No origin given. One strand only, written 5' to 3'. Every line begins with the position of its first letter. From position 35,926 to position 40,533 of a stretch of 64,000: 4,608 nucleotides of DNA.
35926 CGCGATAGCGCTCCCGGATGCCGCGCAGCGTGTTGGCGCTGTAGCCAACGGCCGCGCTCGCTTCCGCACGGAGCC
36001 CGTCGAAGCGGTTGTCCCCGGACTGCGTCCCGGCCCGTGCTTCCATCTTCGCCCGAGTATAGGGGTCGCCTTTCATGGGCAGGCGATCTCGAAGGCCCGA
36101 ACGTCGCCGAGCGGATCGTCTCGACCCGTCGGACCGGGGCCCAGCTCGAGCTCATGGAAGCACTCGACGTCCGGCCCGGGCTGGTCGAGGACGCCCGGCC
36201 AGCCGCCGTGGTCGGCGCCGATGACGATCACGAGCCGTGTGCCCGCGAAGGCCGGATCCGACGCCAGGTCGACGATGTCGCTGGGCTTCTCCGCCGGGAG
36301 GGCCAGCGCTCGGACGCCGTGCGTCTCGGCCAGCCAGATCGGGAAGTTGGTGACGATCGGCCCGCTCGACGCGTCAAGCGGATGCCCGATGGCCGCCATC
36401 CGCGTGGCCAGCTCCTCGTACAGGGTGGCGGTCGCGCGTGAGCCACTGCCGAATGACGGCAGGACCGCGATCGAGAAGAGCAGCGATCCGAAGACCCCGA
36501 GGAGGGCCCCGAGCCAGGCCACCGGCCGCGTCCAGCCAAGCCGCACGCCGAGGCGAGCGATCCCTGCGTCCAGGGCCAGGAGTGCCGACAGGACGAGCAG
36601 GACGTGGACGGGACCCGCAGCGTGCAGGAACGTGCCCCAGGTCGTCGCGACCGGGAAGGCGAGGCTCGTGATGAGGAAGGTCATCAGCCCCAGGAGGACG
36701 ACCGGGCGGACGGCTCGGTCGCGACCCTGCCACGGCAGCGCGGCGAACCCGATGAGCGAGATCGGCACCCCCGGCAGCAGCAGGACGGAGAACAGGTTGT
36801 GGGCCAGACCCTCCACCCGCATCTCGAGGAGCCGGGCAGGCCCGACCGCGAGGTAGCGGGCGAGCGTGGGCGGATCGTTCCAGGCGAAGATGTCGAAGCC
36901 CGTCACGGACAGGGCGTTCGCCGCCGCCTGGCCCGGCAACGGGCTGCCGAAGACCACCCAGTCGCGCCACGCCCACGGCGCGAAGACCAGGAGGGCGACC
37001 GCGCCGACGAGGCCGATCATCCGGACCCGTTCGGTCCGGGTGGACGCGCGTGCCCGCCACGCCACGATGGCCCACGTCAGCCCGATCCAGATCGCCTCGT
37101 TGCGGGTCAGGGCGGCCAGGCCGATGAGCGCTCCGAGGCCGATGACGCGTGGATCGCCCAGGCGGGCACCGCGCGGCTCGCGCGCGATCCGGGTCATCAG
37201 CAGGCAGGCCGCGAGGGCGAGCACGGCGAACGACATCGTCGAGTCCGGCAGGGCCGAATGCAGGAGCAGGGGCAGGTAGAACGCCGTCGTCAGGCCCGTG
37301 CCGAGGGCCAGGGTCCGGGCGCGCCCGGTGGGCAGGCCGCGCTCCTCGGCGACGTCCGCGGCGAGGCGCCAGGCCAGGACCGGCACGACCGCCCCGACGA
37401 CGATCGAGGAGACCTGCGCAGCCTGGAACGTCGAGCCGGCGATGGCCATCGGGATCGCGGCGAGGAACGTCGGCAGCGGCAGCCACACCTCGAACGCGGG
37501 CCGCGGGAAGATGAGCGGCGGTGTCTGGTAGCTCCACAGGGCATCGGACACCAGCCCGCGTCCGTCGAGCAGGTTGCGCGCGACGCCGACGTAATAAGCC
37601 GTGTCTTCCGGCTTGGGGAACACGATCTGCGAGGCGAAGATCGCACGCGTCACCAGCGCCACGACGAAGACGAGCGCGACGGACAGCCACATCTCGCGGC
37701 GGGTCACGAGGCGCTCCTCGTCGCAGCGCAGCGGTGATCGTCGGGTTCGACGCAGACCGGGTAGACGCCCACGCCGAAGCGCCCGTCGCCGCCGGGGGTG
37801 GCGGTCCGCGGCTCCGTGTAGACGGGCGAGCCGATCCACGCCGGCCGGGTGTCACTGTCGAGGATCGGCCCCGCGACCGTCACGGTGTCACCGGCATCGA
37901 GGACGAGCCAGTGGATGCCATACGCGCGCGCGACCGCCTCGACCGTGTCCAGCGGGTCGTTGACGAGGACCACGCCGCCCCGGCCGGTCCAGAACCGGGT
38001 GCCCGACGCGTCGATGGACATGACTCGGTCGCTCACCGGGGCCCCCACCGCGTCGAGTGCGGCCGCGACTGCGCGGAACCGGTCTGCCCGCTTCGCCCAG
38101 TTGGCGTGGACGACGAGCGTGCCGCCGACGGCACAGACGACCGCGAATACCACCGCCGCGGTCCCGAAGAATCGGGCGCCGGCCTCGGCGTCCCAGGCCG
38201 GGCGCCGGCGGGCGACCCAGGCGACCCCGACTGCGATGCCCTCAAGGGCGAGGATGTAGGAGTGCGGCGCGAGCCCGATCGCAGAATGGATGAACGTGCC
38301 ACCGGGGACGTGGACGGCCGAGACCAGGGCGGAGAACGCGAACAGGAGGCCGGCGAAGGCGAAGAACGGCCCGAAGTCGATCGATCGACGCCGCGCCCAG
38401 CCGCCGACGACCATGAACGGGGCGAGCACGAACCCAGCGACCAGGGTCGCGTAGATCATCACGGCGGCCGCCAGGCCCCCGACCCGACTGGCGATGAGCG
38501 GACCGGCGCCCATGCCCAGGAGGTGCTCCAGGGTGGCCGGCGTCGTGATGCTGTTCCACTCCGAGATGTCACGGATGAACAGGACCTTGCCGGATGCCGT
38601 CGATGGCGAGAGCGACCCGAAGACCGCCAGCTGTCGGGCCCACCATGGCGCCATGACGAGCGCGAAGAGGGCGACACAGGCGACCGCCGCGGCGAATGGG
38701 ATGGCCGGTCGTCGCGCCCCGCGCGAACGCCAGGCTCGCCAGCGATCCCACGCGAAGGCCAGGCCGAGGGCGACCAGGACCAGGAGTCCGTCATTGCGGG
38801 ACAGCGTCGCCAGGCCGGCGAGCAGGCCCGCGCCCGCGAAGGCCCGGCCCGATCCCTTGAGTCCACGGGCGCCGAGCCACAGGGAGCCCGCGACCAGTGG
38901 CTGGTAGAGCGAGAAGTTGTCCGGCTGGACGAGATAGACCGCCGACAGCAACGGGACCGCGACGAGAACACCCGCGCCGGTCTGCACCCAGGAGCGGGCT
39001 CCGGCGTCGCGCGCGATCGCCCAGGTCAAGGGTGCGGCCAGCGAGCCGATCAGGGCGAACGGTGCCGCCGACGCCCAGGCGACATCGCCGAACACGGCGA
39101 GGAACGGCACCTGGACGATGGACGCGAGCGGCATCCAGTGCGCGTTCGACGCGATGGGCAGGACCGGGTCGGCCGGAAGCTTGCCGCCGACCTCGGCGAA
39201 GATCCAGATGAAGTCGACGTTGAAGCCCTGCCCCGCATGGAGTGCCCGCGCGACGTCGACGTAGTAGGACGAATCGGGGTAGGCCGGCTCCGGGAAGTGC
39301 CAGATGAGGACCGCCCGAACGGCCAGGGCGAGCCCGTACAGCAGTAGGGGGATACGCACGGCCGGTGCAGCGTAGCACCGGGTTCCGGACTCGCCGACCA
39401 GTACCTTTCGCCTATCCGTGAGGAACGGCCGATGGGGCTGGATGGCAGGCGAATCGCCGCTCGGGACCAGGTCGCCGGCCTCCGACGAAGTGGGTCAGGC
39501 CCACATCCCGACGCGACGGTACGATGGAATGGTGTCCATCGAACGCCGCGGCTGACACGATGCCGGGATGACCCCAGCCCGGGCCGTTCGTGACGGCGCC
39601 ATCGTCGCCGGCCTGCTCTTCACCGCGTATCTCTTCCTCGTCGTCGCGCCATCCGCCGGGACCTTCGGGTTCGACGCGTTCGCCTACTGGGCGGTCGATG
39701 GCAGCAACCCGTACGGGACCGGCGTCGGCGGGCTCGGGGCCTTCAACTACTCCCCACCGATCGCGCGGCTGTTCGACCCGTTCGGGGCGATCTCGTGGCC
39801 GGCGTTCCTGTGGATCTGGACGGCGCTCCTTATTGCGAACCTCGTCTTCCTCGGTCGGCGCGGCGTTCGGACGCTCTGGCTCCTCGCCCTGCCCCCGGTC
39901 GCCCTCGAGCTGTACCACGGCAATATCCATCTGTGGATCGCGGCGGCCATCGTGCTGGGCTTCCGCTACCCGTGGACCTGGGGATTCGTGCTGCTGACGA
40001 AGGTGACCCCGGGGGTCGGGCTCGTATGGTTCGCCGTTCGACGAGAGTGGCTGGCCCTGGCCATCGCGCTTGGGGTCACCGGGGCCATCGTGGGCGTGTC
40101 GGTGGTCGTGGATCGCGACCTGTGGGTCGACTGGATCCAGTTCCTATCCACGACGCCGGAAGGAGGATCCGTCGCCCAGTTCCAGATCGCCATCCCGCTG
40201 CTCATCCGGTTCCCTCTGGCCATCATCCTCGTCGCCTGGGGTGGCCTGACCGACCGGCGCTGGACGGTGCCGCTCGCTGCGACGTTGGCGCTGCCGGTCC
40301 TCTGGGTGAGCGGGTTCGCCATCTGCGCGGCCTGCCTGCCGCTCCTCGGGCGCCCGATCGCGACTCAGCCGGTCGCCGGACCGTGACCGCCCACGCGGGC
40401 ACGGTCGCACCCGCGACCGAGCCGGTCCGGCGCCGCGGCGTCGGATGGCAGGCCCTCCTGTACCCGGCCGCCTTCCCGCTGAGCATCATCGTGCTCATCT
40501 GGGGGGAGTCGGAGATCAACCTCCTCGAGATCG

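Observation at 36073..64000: A 28-kb envelope-glycan island packed with GT-C/GT87 enzymes, phosphotransferase-like paralogs and polyprenol-phosphate-sugar synthases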

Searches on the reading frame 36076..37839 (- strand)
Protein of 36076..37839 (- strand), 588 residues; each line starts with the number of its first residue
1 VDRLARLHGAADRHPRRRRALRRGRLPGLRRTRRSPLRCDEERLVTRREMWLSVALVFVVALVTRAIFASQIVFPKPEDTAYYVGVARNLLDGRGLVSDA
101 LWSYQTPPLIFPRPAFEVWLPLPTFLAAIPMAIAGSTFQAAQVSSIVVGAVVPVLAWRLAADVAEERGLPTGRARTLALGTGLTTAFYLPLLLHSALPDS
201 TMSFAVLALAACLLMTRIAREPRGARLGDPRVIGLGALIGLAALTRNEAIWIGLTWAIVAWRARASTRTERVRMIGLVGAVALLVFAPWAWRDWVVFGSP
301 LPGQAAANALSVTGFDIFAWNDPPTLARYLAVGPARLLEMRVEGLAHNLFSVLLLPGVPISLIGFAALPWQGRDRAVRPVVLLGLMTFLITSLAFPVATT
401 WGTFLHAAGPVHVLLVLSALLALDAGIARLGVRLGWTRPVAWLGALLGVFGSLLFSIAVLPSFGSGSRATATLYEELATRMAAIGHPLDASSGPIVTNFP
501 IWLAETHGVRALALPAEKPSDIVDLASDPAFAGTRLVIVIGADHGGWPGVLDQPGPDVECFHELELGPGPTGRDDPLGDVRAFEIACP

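Call 7: search_protein_families(library=pfam, proteins=[window:36076-37839:-], max_evalue=0.01)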
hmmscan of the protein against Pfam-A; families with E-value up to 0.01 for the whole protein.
window:36076-37839:- (588 aa): 1 family
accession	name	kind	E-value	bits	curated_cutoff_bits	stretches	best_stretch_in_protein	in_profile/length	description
PF13231.12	PMT_2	-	3.6e-06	27.7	26.1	1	121-291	4-159/160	Dolichyl-phosphate-mannose-protein mannosyltransferase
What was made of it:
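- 36073..37707 (-): GT-C glycosyltransferase, PMT_2 type (g03). The ORF is open to 37839. PMT_2 27.7 bits, gathering score 26.1 (call 7).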

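Call 12: search_protein_families(library=ncbifam, proteins=[window:36076-37839:-], max_evalue=0.01)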
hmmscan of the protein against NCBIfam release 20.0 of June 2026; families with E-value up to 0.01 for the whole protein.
window:36076-37839:- (588 aa): 1 family
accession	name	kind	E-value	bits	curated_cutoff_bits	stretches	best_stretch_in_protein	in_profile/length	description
NF047440.1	LA3751_2_3_fam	subfamily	0.00046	19.1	200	1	197-397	150-328/460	LA_3751/LA_3752 family putative glycosyltransferase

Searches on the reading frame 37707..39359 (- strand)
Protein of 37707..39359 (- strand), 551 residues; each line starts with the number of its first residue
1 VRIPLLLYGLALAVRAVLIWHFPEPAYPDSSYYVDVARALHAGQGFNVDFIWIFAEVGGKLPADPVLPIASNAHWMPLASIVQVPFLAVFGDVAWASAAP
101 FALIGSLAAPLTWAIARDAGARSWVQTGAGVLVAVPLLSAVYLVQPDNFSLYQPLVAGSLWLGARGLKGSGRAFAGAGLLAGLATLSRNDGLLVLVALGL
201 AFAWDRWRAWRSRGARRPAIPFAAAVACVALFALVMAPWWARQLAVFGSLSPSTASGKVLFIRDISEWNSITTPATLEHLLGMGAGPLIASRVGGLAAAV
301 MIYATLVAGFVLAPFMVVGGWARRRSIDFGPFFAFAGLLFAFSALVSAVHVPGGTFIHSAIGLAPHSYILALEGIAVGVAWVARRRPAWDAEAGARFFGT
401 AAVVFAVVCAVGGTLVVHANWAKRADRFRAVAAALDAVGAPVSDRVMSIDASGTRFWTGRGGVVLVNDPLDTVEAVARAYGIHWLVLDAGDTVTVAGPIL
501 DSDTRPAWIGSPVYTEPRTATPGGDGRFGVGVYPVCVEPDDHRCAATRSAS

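Call 7: search_protein_families(library=pfam, proteins=[window:37707-39359:-], max_evalue=0.01)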
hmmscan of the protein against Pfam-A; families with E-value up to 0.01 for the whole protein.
window:37707-39359:- (551 aa): 1 family
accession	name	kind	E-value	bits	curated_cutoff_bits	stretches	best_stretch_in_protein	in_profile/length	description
PF13231.12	PMT_2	-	8.3e-09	36.3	26.1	1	77-233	4-155/160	Dolichyl-phosphate-mannose-protein mannosyltransferase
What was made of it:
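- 37704..39359 (-): GT-C glycosyltransferase, PMT_2 type (g04). It is a paralog of g03. PMT_2 36.3 bits (call 7).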

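Call 12: search_protein_families(library=ncbifam, proteins=[window:37707-39359:-], max_evalue=0.01)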
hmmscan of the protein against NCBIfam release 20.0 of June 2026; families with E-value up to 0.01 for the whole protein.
window:37707-39359:- (551 aa): 0 families

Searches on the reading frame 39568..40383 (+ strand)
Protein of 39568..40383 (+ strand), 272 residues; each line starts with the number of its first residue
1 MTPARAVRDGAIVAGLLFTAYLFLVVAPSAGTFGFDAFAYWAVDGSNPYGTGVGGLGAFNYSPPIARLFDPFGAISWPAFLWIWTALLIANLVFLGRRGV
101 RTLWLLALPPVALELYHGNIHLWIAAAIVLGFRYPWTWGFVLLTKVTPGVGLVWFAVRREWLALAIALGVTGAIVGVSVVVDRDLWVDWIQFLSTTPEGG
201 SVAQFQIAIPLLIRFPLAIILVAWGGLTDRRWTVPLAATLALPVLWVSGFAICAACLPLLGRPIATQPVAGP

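Call 7: search_protein_families(library=pfam, proteins=[window:39568-40383:+], max_evalue=0.01)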
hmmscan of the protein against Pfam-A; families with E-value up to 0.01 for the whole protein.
window:39568-40383:+ (272 aa): 1 family
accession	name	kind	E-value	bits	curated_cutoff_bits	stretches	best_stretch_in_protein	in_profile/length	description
PF09594.16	GT87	-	2.3e-12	47.6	25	1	59-247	1-209/237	Glycosyltransferase family 87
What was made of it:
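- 39568..40386 (+): Short GT87 protein (g05, 272 aa). Its stop overlaps the start of the next gene. GT87 47.6 bits (call 7).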

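Call 12: search_protein_families(library=ncbifam, proteins=[window:39568-40383:+], max_evalue=0.01)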
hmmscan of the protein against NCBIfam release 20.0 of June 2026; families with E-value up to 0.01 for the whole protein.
window:39568-40383:+ (272 aa): 0 families
